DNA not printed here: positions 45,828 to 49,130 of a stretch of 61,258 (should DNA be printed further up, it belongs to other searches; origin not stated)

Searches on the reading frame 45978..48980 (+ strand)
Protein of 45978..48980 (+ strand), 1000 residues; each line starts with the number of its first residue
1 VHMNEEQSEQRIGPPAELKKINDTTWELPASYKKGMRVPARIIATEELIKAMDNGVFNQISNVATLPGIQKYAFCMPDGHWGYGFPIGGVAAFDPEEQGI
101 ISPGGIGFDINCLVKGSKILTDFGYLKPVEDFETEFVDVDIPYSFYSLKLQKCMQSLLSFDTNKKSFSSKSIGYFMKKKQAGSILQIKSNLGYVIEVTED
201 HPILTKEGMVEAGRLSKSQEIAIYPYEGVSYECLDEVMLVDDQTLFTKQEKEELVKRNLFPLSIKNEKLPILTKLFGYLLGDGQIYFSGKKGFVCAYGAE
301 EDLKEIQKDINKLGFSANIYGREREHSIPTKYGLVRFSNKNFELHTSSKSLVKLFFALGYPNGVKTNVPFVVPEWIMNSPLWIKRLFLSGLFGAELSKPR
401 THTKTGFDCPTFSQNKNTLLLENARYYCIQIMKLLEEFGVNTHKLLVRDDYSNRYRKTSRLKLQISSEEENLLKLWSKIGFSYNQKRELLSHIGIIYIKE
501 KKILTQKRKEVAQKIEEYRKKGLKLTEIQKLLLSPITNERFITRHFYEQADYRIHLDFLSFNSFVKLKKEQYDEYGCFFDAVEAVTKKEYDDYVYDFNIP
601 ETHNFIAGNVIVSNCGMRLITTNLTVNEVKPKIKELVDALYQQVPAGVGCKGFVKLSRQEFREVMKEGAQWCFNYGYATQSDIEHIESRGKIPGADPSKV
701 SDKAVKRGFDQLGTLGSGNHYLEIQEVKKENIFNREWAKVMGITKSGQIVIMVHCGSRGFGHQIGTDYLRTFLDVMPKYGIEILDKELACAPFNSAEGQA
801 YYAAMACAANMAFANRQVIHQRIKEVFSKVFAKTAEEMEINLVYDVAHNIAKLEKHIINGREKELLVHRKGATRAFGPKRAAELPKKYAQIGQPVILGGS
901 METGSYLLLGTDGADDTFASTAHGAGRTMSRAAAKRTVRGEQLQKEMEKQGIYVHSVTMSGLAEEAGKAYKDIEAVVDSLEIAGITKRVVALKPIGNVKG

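Call 13: search_protein_families(library=pfam, proteins=[window:45978-48980:+])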
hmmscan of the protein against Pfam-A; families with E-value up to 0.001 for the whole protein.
window:45978-48980:+ (1000 aa): 3 families
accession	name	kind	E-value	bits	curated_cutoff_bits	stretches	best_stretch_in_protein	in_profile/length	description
PF01139.22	RtcB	-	2.1e-166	554.8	27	2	608-1000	46-426/426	tRNA-splicing ligase RtcB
PF14890.11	Intein_splicing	-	1.4e-14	54.6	35.8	1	159-614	25-155/155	Intein splicing domain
PF14528.11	LAGLIDADG_3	-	0.00014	22.5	22.5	0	275-343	7-75/82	LAGLIDADG-like domain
